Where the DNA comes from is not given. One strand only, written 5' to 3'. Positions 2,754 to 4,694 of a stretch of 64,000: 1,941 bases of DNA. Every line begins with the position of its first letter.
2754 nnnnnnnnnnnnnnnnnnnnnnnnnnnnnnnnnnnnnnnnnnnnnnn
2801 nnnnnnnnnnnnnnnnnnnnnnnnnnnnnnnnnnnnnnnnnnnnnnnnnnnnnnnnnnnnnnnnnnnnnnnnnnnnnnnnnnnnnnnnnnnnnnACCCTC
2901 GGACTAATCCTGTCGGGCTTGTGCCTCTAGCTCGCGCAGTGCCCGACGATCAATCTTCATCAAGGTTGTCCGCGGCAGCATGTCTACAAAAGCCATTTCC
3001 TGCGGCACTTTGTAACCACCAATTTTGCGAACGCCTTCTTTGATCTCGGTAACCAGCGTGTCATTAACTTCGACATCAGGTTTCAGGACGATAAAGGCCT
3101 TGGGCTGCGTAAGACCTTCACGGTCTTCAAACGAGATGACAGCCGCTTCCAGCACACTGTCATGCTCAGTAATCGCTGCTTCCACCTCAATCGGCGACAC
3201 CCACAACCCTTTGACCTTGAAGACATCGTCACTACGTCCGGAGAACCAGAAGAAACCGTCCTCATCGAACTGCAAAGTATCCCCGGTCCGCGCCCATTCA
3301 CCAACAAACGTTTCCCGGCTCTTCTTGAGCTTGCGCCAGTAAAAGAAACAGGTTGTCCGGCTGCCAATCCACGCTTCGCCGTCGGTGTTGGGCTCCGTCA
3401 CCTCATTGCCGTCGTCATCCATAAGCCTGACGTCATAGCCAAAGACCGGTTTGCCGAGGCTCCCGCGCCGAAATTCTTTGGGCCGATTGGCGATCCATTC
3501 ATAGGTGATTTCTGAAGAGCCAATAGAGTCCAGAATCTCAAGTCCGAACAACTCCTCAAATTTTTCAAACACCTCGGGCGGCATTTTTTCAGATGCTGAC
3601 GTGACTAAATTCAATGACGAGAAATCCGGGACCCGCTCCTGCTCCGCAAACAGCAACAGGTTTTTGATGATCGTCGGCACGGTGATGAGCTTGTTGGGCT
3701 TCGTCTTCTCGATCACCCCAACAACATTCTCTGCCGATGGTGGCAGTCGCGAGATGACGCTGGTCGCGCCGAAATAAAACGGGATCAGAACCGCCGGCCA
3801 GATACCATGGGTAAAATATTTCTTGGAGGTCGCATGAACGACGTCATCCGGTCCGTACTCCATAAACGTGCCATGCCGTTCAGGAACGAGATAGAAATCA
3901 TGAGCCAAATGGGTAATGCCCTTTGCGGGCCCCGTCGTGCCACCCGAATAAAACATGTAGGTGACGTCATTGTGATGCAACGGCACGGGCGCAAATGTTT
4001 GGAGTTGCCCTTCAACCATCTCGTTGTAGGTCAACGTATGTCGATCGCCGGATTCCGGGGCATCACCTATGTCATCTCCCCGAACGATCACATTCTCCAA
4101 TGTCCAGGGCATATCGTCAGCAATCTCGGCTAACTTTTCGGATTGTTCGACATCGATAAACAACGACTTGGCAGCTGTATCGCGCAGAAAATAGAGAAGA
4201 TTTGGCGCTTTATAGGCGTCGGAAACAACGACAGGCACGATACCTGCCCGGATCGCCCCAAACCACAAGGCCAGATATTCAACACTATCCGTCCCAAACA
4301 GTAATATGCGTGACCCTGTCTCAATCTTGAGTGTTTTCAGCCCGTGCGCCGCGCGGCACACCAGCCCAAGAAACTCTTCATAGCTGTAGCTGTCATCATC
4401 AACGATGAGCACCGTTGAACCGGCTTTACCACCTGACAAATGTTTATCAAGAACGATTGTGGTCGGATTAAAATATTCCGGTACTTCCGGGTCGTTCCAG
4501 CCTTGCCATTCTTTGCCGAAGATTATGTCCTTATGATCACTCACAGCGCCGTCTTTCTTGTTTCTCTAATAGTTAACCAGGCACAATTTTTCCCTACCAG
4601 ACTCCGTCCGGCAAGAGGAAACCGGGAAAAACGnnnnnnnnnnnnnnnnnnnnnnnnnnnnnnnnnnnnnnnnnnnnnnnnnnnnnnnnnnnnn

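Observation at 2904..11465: Oxalate-catabolism module (oxc-frc) with an extra acyl-CoA ligase and a divergent TRAP transporter instead of an OxlT-type antiporter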

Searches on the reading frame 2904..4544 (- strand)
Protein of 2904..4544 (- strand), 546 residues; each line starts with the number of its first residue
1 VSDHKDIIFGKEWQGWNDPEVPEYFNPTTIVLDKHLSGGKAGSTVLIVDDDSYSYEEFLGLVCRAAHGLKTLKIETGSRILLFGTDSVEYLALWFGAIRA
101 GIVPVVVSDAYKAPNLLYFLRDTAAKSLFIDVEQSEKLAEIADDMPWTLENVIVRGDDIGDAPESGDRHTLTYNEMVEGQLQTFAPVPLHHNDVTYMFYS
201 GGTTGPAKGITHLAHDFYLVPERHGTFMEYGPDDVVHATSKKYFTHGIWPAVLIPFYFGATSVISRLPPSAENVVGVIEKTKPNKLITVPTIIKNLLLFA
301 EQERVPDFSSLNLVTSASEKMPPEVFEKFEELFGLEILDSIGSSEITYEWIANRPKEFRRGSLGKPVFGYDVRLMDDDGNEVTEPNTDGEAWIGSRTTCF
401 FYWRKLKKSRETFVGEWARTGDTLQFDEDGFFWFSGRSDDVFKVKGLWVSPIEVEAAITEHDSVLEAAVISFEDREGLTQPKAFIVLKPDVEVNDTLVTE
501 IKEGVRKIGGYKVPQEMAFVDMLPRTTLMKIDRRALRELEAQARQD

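Call 6: search_protein_families(library=ncbifam, proteins=[window:2904-4544:-])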
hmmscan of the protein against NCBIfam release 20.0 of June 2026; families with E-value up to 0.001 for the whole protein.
window:2904-4544:- (546 aa): 101 families (the best 25 are shown)
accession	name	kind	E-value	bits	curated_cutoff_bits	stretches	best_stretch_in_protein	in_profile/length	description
TIGR02262.1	benz_CoA_lig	subfamily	5.5e-116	388.3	375.25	1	24-538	2-507/508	benzoate-CoA ligase family protein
NF004837.0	PRK06187.1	subfamily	5.8e-88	295.4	476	1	41-543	22-525/531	long-chain-fatty-acid--CoA ligase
NF053567.1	HBDA_AROS1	equivalog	4.2e-86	289.4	1000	1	30-540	17-519/523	3-hydroxybenzoate--CoA ligase HbdA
NF003313.0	PRK04319.1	equivalog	6.9e-71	239.2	729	1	32-540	50-561/574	acetate--CoA ligase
NF047394.1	AcylCoAsynMbcS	equivalog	9.3e-63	212.6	850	1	51-543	40-523/525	acyl-CoA synthetase MbcS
NF006182.0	PRK08316.1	subfamily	1.7e-61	208.3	663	1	44-542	28-519/523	fatty acyl-CoA synthetase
NF006181.0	PRK08314.1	subfamily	5.3e-56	190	705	1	47-544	44-558/563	long-chain-fatty-acid--CoA ligase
TIGR02188.1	Ac_CoA_lig_AcsA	equivalog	2.7e-55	187.8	724.95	1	29-542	60-607/629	acetate--CoA ligase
NF001208.0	PRK00174.1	subfamily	6.1e-54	183.4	657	1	28-543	80-623/649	acetate--CoA ligase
NF005702.0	PRK07514.1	subfamily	1.9e-52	178.3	558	1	40-540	17-500/506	malonyl-CoA synthase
NF004808.0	PRK06155.1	equivalog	1.7e-50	171.8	722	1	41-541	35-523/542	ATP-dependent acyl-CoA ligase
NF052269.1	Staph_lig_FadD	equivalog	1.2e-48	165.7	650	1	51-542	26-495/499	long-chain-fatty-acid--CoA ligase FadD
NF006523.0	PRK08974.1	equivalog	4.1e-48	163.8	884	2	178-542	192-555/561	long-chain-fatty-acid--CoA ligase FadD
NF004716.0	PRK06060.1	equivalog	5.6e-48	163.6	1228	1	190-538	143-488/705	p-hydroxybenzoic acid--AMP ligase FadD22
NF005863.0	PRK07798.1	subfamily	7.1e-46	156.9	543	1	44-543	21-534/540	acyl-CoA synthetase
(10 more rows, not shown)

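Call 7: search_protein_families(library=pfam, proteins=[window:2904-4544:-])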
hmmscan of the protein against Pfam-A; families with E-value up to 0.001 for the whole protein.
window:2904-4544:- (546 aa): 2 families
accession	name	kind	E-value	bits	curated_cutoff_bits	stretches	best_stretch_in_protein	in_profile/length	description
PF00501.34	AMP-binding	-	1.5e-56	192.3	29.9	1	42-403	10-384/384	AMP-binding enzyme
PF13193.12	AMP-binding_C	-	7.3e-14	52.9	24.5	1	453-527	1-73/76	AMP-binding enzyme C-terminal domain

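Call 8: search_solved_structures(query=window:2904-4544:-, max_evalue=1e-20)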
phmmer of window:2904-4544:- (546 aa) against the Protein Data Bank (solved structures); distinct sequences matched with E-value up to 1e-20: 81 (the best 60 are shown).
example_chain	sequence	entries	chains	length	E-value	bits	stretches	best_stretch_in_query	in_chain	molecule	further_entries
4wv3_A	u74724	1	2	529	9.7e-91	308.3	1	20-539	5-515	Anthranilate-CoA ligase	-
2v7b_A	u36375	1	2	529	4.4e-78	266.5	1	36-538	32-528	BENZOATE-COENZYME A LIGASE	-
4rm3_A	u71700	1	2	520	6.9e-74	252.7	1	41-538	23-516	Benzoate-coenzyme A ligase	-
4eat_A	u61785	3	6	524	7e-74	252.7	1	41-538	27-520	Benzoate-coenzyme A ligase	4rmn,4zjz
4rlf_A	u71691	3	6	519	7e-74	252.7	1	41-538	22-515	Benzoate-coenzyme A ligase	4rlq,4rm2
6m2o_A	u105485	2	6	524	1.3e-73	251.8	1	41-538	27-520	Benzoate-coenzyme A ligase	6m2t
6m2u_A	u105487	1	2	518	1.4e-73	251.7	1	41-538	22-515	Benzoate-coenzyme A ligase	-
9g79_B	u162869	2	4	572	1.9e-49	172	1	49-540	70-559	Acetyl-coenzyme A synthetase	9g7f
8biq_D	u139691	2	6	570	4.7e-45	157.5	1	172-544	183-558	4-hydroxybutyrate--CoA ligase 1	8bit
5u2a_A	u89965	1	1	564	2.6e-40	141.9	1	53-545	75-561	AMP-dependent synthetase and ligase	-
3etc_A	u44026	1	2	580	1.7e-39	139.1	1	183-539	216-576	AMP-binding protein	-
2p2b_A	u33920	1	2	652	6.5e-38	133.9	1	30-541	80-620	Acetyl-coenzyme A synthetase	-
8rpk_A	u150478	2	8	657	1.1e-37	133.2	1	52-540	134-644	Acetate--CoA ligase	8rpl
1pg3_A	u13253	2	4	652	1.8e-37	132.5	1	30-541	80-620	acetyl-CoA synthetase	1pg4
2p2f_A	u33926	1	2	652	2.4e-37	132.1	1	30-541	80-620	Acetyl-coenzyme A synthetase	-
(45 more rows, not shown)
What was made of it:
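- On Oxalate-CoA ligase (AAE3 / Pcs60 / LsOCS type): 5IE0 102 bits, 6QJZ 107 bits and 8AFF 92 bits, against 308 bits for 4WV3 and 252-266 bits for benzoate-CoA ligases (call 8).
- Aryl-CoA ligases score 252-308 bits and oxalate-CoA ligases 92-107 bits (calls 6, 8). It is a benzoate-CoA-ligase family member and scores about three times lower against solved oxalate-CoA ligases (calls 6, 8).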

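Call 13: find_homologous_proteins(query=window:2904-4544:-, max_evalue=1e-30)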
Query window:2904-4544:- (546 aa): 2866 proteins with E <= 1e-30 among 8000 candidates; the best 120 are listed.
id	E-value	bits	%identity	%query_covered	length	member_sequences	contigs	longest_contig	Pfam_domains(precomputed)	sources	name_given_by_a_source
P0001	0.0e+0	1155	90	100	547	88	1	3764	PF00501.35,PF13193.13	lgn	-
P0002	0.0e+0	1139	90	100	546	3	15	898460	PF00501.35,PF13193.13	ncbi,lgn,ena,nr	ncbi:MAG: hypothetical protein CMM52_13815 [Rhodospirillaceae bacterium]|nr:hypothetical protein [Rh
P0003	0.0e+0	1115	87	100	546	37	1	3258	PF00501.35,PF13193.13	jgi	-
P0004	0.0e+0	1103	85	100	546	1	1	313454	PF00501.35,PF13193.13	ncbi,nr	ncbi:MAG: benzoate-CoA ligase family protein [Pseudomonadota bacterium]|nr:benzoate-CoA ligase famil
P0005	0.0e+0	1097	85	100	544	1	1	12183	PF00501.35,PF13193.13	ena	-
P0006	0.0e+0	1097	85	100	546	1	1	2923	PF00501.35,PF13193.13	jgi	-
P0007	0.0e+0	1096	85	100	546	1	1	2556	PF00501.35,PF13193.13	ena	-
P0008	0.0e+0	1096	85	100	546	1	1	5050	PF00501.35,PF13193.13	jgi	-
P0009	0.0e+0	1095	85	100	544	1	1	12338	PF00501.35,PF13193.13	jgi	-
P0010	0.0e+0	1095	85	100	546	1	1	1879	PF00501.35,PF13193.13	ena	-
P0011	0.0e+0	1095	85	100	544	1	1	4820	PF00501.35,PF13193.13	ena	-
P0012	0.0e+0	1094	85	100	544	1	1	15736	PF00501.35,PF13193.13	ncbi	-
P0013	0.0e+0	1093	85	100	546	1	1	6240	PF00501.35,PF13193.13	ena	-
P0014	0.0e+0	1093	85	100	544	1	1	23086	PF00501.35,PF13193.13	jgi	-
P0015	0.0e+0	1093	84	100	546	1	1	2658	PF00501.35,PF13193.13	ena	-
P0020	0.0e+0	1041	82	99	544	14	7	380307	PF00501.35,PF13193.13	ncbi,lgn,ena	-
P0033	3.9e-298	1008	78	100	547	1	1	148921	PF00501.35,PF13193.13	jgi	jgi:benzoate-CoA ligase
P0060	1.5e-269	913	73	99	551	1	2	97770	PF00501.35,PF13193.13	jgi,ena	jgi:benzoate-CoA ligase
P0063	4.6e-265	899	71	97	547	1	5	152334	PF00501.35,PF13193.13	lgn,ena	-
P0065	3.4e-260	883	68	100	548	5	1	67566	PF00501.35,PF13193.13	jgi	jgi:benzoate-CoA ligase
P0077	1.1e-243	828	64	99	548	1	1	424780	PF00501.35,PF13193.13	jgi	jgi:benzoate-CoA ligase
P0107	5.9e-234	796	65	98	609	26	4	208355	PF00501.35,PF13193.13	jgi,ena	-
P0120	6.1e-222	756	62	98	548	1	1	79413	PF00501.35,PF13193.13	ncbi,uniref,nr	ncbi:benzoate-CoA ligase family protein [Propylenella binzhouense]|uniref:Benzoate-CoA ligase family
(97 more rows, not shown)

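Call 14: find_encoding_contigs(protein=P0120, flank=10000, max_places=2)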
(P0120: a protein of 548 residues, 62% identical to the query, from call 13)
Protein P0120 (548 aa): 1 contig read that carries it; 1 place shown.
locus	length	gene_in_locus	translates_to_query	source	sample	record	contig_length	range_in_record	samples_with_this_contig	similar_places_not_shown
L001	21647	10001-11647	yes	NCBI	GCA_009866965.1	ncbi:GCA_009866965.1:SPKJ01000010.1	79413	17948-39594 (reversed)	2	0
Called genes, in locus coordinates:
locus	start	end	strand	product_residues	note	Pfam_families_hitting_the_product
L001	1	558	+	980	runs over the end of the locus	PF00690:Cation_ATPase_N, PF00122:E1-E2_ATPase, PF00702:Hydrolase, PF13246:Cation_ATPase, PF08282:Hydrolase_3 (faint), PF00689:Cation_ATPase_C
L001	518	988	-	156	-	-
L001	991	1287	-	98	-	PF17195:DUF5132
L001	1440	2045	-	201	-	PF06080:DUF938, PF13649:Methyltransf_25 (weak)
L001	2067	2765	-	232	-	PF00005:ABC_tran, PF13304:AAA_21 (faint)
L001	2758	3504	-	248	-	PF00005:ABC_tran, PF13304:AAA_21 (faint)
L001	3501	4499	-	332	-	PF02653:BPD_transp_2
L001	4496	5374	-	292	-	PF02653:BPD_transp_2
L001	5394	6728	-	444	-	PF13433:Peripla_BP_5, PF13458:Peripla_BP_6, PF01094:ANF_receptor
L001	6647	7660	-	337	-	PF16868:NMT1_3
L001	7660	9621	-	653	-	PF06808:DctM, PF11874:DUF3394 (weak)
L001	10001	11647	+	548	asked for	PF00501:AMP-binding, PF13193:AMP-binding_C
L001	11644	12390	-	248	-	PF01925:TauE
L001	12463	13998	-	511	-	PF20695:UbiD_N, PF01977:UbiD, PF20696:UbiD_C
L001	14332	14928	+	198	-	PF05724:TPMT (faint), PF13847:Methyltransf_31, PF08241:Methyltransf_11, PF08242:Methyltransf_12 (weak), PF13649:Methyltransf_25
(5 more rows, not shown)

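Call 15: find_encoding_contigs(protein=P0077, flank=10000, max_places=2)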
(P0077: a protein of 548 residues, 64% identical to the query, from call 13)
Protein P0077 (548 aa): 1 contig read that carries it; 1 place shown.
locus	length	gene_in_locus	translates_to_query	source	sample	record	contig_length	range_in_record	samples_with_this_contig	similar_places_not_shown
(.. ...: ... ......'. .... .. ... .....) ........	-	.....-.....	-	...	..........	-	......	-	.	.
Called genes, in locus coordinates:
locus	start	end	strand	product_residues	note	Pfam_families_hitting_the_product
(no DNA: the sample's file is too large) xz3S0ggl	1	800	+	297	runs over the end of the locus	PF01882:DUF58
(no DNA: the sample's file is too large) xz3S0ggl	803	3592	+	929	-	PF07584:BatA, PF13709:DUF4159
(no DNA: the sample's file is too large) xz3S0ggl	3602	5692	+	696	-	-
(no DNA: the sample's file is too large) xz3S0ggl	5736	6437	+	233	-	PF02678:Pirin, PF17954:Pirin_C_2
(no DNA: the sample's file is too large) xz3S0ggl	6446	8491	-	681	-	PF12860:PAS_7, PF00989:PAS, PF13188:PAS_8 (weak), PF13426:PAS_9, PF00989:PAS, PF13426:PAS_9, PF00512:HisKA, PF02518:HATPase_c, +3 more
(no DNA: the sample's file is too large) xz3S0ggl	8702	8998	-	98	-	-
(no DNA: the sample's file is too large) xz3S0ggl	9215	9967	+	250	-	PF14512:TM1586_NiRdase (faint), PF00881:Nitroreductase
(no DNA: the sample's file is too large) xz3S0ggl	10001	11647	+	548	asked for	PF00501:AMP-binding, PF13193:AMP-binding_C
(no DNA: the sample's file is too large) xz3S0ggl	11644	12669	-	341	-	PF00753:Lactamase_B, PF21221:B_lactamase-like_C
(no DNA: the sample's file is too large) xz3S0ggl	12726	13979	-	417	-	PF02985:HEAT (faint), PF10098:DUF2336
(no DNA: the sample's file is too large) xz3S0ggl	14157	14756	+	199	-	-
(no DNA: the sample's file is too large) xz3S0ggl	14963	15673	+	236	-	PF01863:YgjP-like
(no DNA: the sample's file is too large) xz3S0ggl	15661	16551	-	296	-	PF00135:COesterase, PF20434:BD-FAE, PF07859:Abhydrolase_3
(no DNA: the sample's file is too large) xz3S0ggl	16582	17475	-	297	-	PF00892:EamA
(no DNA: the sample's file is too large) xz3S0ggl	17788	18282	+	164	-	-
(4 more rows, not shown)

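Call 16: find_encoding_contigs(protein=P0107, flank=10000, max_places=2)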
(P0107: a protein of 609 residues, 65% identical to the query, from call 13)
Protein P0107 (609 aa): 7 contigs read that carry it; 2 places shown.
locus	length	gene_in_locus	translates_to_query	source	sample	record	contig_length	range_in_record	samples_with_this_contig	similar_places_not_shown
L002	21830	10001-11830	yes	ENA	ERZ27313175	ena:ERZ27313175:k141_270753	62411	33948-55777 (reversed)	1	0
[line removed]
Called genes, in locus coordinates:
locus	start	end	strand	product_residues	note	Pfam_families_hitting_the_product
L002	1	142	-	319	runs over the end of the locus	PF00268:Ribonuc_red_sm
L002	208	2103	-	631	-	PF00317:Ribonuc_red_lgN, PF02867:Ribonuc_red_lgC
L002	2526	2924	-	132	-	PF01325:Fe_dep_repress, PF25213:HVO_A0261_N (weak), PF01047:MarR (weak), PF09339:HTH_IclR (faint), PF12802:MarR_2 (weak), PF13412:HTH_24 (weak), PF13545:HTH_Crp_2 (weak), PF02742:Fe_dep_repr_C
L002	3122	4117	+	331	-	PF00248:Aldo_ket_red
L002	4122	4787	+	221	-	PF19540:DUF6064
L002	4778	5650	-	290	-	PF13714:PEP_mutase, PF00463:ICL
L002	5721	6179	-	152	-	PF14489:QueF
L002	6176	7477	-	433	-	PF01425:Amidase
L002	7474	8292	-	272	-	PF05721:PhyH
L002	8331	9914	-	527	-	PF00501:AMP-binding, PF13193:AMP-binding_C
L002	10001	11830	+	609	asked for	PF00501:AMP-binding, PF13193:AMP-binding_C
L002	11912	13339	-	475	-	PF05138:PaaA_PaaC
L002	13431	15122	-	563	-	PF16113:ECH_2, PF00378:ECH_1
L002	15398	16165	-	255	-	-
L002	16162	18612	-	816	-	PF20437:LonC_helical, PF13654:AAA_32, PF20436:LonB_AAA-LID, PF05362:Lon_C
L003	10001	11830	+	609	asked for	PF00501:AMP-binding, PF13193:AMP-binding_C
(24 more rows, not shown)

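Call 17: find_encoding_contigs(protein=P0002, flank=10000, max_places=2)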
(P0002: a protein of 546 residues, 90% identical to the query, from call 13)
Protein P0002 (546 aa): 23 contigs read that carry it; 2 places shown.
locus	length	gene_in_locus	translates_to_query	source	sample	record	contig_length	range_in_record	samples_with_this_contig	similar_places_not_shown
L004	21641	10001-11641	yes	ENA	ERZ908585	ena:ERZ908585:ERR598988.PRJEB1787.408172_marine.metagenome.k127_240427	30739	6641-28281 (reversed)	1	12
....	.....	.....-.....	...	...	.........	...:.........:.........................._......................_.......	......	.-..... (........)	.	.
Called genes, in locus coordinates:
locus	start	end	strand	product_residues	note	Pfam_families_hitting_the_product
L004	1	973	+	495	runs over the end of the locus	PF00890:FAD_binding_2, PF01266:DAO (weak), PF07992:Pyr_redox_2 (weak), PF12831:FAD_oxidored (faint)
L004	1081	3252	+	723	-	PF13432:TPR_16 (weak), PF14559:TPR_19 (weak), PF13414:TPR_11 (weak), PF13424:TPR_12 (weak), PF13432:TPR_16 (weak), PF14559:TPR_19 (weak), PF00515:TPR_1, PF13844:Glyco_transf_41, +14 more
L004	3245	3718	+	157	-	PF08241:Methyltransf_11 (weak)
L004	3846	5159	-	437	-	PF06808:DctM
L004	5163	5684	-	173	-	PF04290:DctQ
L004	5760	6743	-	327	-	PF03480:DctP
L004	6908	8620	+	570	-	PF02776:TPP_enzyme_N, PF00205:TPP_enzyme_M, PF02775:TPP_enzyme_C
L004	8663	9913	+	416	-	PF02515:CoA_transf_3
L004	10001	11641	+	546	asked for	PF00501:AMP-binding, PF13193:AMP-binding_C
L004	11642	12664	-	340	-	PF00753:Lactamase_B, PF21221:B_lactamase-like_C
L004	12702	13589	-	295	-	PF06242:TrcR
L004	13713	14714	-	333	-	PF08240:ADH_N, PF00107:ADH_zinc_N, PF13602:ADH_zinc_N_2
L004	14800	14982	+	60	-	PF06698:DUF1192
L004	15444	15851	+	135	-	PF07323:DUF1465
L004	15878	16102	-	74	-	PF01197:Ribosomal_L31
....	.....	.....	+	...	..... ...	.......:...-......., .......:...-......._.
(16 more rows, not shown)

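Call 18: find_encoding_contigs(protein=P0020, flank=10000, max_places=2)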
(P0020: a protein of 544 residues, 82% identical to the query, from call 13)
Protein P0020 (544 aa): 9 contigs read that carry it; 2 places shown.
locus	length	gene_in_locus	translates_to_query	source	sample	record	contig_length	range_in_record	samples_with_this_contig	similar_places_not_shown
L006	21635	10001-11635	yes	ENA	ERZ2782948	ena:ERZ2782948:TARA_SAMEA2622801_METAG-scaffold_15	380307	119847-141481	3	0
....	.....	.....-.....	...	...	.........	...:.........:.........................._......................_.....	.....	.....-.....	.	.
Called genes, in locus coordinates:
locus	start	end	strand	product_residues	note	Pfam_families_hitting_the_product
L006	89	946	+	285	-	PF00355:Rieske (faint), PF19112:VanA_C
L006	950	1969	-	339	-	PF00296:Bac_luciferase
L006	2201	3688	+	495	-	PF00890:FAD_binding_2, PF01266:DAO (weak), PF07992:Pyr_redox_2 (weak), PF12831:FAD_oxidored (faint)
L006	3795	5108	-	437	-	PF06808:DctM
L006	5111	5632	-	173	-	PF04290:DctQ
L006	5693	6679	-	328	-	PF03480:DctP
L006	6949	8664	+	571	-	PF02776:TPP_enzyme_N, PF00205:TPP_enzyme_M, PF02775:TPP_enzyme_C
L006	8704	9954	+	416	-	PF02515:CoA_transf_3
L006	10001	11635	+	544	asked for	PF00501:AMP-binding, PF13193:AMP-binding_C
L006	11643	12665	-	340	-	PF00753:Lactamase_B, PF21221:B_lactamase-like_C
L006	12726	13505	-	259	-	PF06242:TrcR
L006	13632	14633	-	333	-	PF08240:ADH_N, PF00107:ADH_zinc_N, PF13602:ADH_zinc_N_2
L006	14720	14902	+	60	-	PF06698:DUF1192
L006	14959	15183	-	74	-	PF01197:Ribosomal_L31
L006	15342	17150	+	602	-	PF00664:ABC_membrane, PF00005:ABC_tran, PF02463:SMC_N (weak)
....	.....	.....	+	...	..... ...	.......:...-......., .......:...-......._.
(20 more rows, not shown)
